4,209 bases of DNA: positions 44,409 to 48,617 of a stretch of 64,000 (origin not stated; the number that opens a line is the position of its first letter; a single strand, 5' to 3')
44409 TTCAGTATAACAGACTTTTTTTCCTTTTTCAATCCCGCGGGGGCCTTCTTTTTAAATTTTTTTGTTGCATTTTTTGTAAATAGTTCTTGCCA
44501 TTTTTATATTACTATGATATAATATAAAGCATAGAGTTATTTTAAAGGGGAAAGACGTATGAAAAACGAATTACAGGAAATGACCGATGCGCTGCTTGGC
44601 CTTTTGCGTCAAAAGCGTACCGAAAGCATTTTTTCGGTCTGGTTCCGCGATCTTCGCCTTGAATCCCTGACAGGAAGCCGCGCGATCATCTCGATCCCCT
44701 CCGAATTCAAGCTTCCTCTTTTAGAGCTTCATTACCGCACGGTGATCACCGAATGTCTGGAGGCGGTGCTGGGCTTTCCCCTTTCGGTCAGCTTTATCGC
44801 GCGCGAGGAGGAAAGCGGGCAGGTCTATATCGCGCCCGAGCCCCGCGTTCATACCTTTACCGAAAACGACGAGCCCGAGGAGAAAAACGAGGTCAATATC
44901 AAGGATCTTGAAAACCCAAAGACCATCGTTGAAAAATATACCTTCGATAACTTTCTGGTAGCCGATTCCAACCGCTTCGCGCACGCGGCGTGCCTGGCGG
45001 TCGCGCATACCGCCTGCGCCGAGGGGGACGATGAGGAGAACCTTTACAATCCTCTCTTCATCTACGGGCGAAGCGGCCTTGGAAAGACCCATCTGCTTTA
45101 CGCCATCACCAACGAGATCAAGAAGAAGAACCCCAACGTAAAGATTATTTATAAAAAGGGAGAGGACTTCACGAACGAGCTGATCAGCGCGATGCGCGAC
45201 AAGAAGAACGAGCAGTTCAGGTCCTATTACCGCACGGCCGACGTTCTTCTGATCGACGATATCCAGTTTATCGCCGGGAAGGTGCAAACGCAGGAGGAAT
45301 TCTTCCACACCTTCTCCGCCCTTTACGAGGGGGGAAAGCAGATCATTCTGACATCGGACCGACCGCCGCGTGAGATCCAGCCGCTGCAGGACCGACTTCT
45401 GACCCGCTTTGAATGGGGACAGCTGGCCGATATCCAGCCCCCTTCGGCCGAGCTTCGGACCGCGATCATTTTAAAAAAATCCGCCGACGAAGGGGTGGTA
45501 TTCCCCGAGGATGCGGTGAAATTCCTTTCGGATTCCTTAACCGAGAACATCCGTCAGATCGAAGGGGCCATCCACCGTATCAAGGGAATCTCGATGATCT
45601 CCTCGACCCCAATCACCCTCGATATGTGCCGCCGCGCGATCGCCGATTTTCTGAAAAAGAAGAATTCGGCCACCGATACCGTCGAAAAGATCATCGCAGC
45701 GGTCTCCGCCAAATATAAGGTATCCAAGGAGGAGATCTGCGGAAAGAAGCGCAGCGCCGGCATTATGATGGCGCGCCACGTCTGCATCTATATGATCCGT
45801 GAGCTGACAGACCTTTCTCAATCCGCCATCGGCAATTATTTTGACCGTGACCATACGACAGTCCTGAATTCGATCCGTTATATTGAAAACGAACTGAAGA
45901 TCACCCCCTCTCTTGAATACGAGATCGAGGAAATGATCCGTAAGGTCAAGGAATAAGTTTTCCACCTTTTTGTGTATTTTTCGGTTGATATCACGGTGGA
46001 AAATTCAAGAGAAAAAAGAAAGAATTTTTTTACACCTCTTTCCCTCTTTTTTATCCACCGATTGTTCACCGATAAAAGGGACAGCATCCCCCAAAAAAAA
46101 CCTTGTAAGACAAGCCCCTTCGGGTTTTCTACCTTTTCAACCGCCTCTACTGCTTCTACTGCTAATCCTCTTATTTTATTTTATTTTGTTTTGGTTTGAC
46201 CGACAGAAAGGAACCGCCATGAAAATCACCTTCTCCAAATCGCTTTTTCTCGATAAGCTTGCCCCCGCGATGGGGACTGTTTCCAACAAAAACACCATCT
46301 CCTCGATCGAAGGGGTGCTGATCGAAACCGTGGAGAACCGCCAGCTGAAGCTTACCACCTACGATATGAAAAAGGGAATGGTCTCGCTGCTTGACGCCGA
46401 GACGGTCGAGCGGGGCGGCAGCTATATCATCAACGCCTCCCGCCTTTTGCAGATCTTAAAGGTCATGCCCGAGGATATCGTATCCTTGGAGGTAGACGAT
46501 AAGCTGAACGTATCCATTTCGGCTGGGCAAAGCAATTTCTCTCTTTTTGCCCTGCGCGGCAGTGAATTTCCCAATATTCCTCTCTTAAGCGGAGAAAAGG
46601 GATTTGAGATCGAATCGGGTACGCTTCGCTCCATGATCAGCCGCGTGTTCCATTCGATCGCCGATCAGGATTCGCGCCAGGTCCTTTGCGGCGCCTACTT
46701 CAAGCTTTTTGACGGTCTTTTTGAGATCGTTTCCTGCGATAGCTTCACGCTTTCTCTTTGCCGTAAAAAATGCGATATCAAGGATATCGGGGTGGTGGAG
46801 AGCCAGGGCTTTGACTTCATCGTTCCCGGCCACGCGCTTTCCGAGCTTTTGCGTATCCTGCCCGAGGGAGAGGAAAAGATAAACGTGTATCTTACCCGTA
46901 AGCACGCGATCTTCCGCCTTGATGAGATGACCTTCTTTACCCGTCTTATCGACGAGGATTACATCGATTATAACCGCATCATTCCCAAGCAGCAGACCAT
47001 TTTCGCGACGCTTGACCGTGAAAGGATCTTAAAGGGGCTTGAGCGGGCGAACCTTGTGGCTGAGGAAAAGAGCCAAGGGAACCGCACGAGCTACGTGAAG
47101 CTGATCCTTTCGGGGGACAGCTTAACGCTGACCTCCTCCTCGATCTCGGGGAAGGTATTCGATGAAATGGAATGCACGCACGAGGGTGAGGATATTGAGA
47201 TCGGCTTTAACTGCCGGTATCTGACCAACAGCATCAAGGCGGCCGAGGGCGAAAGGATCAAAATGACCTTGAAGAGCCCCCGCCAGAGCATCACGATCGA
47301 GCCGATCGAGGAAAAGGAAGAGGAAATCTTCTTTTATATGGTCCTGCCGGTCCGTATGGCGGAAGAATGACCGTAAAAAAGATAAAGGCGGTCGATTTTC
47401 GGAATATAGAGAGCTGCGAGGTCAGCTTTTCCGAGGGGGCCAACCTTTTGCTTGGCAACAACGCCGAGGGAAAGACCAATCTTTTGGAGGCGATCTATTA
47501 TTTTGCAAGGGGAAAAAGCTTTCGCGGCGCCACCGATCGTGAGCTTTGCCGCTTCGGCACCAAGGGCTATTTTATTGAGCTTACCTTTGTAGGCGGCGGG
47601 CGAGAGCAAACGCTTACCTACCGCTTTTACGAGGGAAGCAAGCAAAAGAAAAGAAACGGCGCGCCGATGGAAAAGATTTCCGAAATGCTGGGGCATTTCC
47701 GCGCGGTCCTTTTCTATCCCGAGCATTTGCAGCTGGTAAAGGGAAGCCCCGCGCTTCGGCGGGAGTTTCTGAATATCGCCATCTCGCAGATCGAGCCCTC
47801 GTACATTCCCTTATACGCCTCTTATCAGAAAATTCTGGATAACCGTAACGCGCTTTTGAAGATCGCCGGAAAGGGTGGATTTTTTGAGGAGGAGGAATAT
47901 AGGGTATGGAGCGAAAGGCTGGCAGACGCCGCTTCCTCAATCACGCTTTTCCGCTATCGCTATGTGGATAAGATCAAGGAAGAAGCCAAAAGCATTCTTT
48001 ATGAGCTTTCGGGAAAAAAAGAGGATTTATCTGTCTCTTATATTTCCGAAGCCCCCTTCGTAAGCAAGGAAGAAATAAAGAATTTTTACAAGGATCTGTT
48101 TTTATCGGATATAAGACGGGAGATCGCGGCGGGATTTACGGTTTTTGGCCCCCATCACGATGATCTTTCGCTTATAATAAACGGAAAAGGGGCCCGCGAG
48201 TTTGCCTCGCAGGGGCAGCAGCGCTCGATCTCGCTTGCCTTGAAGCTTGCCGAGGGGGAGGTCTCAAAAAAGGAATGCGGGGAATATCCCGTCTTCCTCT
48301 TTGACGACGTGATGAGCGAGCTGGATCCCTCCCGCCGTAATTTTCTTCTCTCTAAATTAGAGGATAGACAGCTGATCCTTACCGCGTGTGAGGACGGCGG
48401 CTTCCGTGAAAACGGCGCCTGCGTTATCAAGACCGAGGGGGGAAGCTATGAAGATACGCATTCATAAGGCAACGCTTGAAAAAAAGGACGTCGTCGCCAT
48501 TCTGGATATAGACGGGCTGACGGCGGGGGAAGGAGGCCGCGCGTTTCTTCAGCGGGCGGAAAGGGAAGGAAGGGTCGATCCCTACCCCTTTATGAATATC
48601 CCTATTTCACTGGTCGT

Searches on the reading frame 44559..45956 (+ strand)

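Call 63: search_protein_families(library=pfam, proteins=[window:44559-45956:+], max_evalue=0.00001)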
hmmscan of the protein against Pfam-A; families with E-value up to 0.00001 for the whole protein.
window:44559-45956:+ (465 aa): 5 families
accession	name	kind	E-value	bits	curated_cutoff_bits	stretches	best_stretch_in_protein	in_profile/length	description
PF00308.24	Bac_DnaA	-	1.4e-61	207.8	23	1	125-288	3-159/162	Bacterial DnaA ATPAse domain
PF08299.17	Bac_DnaA_C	-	8.2e-23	80.7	31.5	1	375-442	1-69/69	Bacterial dnaA protein helix-turn-helix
PF01695.23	IstB_IS21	-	1.3e-09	38.4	24.1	1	157-273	90-199/238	IstB-like ATP binding protein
PF00004.35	AAA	-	1.1e-08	36.1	21.2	1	167-283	2-126/131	ATPase family associated with various cellular activities (AAA)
PF11638.13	DnaA_N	-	1.3e-06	28.4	24.6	1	13-68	8-64/65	DnaA N-terminal domain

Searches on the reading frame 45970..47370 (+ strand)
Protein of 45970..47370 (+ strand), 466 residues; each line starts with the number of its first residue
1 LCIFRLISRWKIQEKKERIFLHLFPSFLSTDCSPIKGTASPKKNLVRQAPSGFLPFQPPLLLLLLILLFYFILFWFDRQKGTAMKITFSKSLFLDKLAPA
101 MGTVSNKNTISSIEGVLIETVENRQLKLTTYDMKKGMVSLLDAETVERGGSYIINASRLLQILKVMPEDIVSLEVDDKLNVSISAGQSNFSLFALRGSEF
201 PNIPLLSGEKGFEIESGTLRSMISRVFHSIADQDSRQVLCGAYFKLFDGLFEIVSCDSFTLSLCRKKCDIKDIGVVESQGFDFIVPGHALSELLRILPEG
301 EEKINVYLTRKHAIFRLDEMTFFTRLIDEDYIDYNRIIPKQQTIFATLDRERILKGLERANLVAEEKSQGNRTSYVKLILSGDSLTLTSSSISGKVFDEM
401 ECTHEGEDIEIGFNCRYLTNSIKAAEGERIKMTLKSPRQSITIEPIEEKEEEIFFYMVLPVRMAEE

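Call 63: search_protein_families(library=pfam, proteins=[window:45970-47370:+], max_evalue=0.00001)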
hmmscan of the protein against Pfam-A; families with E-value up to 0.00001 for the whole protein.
window:45970-47370:+ (466 aa): 3 families
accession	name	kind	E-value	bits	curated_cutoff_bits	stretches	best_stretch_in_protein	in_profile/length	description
PF00712.24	DNA_pol3_beta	-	2.5e-25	89.4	24.4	1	84-204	1-120/120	DNA polymerase III beta subunit, N-terminal domain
PF02768.20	DNA_pol3_beta_3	-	2.2e-21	76.3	27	1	336-450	2-112/121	DNA polymerase III beta subunit, C-terminal domain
PF02767.21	DNA_pol3_beta_2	-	1.4e-17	64.4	27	1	214-331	2-114/116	DNA polymerase III beta subunit, central domain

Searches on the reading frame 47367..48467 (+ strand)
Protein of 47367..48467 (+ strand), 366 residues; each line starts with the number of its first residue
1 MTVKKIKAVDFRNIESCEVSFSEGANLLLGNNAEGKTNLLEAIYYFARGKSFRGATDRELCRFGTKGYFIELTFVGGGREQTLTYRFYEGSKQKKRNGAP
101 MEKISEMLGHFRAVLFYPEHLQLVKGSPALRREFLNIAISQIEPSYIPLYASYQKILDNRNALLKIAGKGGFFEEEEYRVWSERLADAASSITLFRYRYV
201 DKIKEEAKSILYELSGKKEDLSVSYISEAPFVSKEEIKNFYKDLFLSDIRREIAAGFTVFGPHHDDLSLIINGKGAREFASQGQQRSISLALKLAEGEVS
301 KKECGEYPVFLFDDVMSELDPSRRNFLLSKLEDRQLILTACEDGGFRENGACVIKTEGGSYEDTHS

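Call 63: search_protein_families(library=pfam, proteins=[window:47367-48467:+], max_evalue=0.00001)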
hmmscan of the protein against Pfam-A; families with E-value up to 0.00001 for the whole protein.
window:47367-48467:+ (366 aa): 3 families
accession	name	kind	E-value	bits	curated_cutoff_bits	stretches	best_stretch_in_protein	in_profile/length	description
PF02463.25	SMC_N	-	4.9e-15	56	40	1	3-344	2-200/220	RecF/RecN/SMC N terminal domain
PF13175.12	AAA_15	-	2.3e-10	41.1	32.1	1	1-50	1-50/374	AAA ATPase domain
PF13476.12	AAA_23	-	5.1e-06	27.7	27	1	7-89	3-96/201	AAA domain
